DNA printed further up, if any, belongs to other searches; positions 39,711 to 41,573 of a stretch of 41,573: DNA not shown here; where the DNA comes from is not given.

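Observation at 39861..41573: MerR DNA-binding domain fused to a cytoplasmic copy of the importer's own family-5 substrate-binding protein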

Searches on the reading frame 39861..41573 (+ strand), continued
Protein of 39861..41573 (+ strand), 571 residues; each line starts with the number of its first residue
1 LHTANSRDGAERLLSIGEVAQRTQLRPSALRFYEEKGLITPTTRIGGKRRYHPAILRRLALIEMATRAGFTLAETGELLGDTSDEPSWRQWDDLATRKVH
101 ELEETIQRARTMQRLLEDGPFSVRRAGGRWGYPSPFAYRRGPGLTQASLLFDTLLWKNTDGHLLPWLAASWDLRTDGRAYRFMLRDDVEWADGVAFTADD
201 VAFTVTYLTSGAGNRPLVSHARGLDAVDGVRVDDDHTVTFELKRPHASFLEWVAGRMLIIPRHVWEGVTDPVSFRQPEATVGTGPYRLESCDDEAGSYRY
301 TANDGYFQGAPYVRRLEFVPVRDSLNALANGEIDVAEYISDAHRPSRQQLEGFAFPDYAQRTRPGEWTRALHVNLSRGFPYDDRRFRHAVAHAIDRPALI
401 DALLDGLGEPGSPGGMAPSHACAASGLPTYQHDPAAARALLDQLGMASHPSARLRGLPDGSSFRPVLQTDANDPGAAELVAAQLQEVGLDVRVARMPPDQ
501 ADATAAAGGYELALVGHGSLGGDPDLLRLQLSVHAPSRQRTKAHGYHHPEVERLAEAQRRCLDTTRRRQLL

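Call 72: search_protein_representatives(alignment_id=A1)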
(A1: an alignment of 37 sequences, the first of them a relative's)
Query: 37 sequences, 629 profile positions. Proteins with E-value up to 0.001 (for the whole library): 142135; up to 1e-10: 64838; up to 1e-30: 9492. The best 150 are listed.
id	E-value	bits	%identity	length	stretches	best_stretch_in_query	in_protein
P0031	1.2e-285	965.6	-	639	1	5-627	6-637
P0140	5.9e-197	672.7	-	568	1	119-628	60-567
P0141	2.5e-165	568.2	-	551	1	122-621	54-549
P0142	4.4e-164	564.1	-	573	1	119-628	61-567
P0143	8.8e-163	559.8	-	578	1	122-625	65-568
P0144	4.8e-160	550.7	-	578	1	120-626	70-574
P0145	8.0e-151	520.3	-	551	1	122-625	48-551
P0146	8.1e-151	520.2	-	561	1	122-626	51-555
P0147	5.6e-150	517.5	-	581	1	120-628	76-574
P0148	2.6e-148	512.0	-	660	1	121-626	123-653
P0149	7.9e-148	510.4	-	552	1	117-627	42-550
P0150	7.8e-147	507.1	-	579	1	117-608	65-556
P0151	9.8e-144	496.9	-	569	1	122-625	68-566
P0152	2.8e-141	488.7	-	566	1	119-627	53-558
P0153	2.3e-139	482.4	-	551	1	119-625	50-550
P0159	1.6e-125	436.7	-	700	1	123-626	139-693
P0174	6.8e-115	401.6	-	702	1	122-626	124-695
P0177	1.7e-113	397.0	-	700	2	122-531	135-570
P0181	6.2e-112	391.8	-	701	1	126-626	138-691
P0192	6.5e-105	368.6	-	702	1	124-626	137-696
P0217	2.6e-93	330.3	-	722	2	122-531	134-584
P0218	5.5e-93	329.2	-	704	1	122-627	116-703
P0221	3.0e-92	326.7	-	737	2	127-533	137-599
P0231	1.4e-88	314.6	-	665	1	122-627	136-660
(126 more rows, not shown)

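Call 73: search_protein_families(library=pfam, proteins=[P0148, P0159, P0174, P0181, P0192, P0217, P0221, P0231, P0218, P0177], max_evalue=0.001)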
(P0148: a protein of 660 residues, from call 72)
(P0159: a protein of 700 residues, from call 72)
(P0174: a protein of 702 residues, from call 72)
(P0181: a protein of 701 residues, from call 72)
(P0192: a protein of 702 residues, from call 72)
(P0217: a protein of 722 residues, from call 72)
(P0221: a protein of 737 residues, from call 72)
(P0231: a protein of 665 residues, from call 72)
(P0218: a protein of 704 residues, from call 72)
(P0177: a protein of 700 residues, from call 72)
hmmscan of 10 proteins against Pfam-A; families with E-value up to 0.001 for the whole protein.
P0148 (660 aa): 1 family
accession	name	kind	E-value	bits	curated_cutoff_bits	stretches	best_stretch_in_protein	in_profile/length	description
PF00496.27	SBP_bac_5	-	3.3e-58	198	32.4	1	162-545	2-361/368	Bacterial extracellular solute-binding proteins, family 5 Middle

P0159 (700 aa): 2 families
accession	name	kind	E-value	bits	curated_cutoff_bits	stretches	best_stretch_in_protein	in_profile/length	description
PF00496.27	SBP_bac_5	-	1.7e-50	172.6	32.4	1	200-579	13-362/368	Bacterial extracellular solute-binding proteins, family 5 Middle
PF07963.17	N_methyl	-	1.1e-06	28.4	21.2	1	22-43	5-26/27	Prokaryotic N-terminal methylation motif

P0174 (702 aa): 2 families
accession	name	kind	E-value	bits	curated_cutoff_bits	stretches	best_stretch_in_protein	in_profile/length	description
PF00496.27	SBP_bac_5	-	2.2e-49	169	32.4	1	160-577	1-361/368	Bacterial extracellular solute-binding proteins, family 5 Middle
PF07963.17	N_methyl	-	2.5e-07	30.4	21.2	1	10-35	1-26/27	Prokaryotic N-terminal methylation motif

P0181 (701 aa): 1 family
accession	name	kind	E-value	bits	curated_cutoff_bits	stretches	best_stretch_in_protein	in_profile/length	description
PF00496.27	SBP_bac_5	-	4.1e-62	210.8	32.4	1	170-573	1-364/368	Bacterial extracellular solute-binding proteins, family 5 Middle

P0192 (702 aa): 2 families
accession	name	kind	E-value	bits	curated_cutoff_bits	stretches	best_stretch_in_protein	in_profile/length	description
PF00496.27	SBP_bac_5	-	3.3e-41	142.1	32.4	1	172-602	2-363/368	Bacterial extracellular solute-binding proteins, family 5 Middle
PF07963.17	N_methyl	-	2.6e-08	33.5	21.2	1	15-38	3-26/27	Prokaryotic N-terminal methylation motif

P0217 (722 aa): 2 families
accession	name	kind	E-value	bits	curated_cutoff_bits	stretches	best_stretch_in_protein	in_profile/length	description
PF00496.27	SBP_bac_5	-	5.5e-43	147.9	32.4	1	171-576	2-356/368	Bacterial extracellular solute-binding proteins, family 5 Middle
PF07963.17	N_methyl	-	1.4e-09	37.6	21.2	1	10-35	1-26/27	Prokaryotic N-terminal methylation motif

P0221 (737 aa): 1 family
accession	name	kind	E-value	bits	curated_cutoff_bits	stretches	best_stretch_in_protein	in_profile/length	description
PF00496.27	SBP_bac_5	-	1.4e-43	149.9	32.4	1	171-598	4-365/368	Bacterial extracellular solute-binding proteins, family 5 Middle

P0231 (665 aa): 2 families
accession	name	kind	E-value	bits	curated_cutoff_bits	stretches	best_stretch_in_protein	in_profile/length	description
PF00496.27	SBP_bac_5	-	2.7e-50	172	32.4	1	172-558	2-358/368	Bacterial extracellular solute-binding proteins, family 5 Middle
PF07963.17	N_methyl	-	6.5e-10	38.6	21.2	1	14-37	3-26/27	Prokaryotic N-terminal methylation motif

P0218 (704 aa): 1 family
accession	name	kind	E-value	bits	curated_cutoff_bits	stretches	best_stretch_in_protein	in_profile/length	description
PF00496.27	SBP_bac_5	-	1.9e-47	162.6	32.4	1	179-590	12-362/368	Bacterial extracellular solute-binding proteins, family 5 Middle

P0177 (700 aa): 2 families
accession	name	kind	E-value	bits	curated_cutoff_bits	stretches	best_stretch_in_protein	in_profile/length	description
PF00496.27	SBP_bac_5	-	2.3e-58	198.5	32.4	1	173-566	3-360/368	Bacterial extracellular solute-binding proteins, family 5 Middle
PF07963.17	N_methyl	-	1.2e-05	25.1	21.2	1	16-37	5-26/27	Prokaryotic N-terminal methylation motif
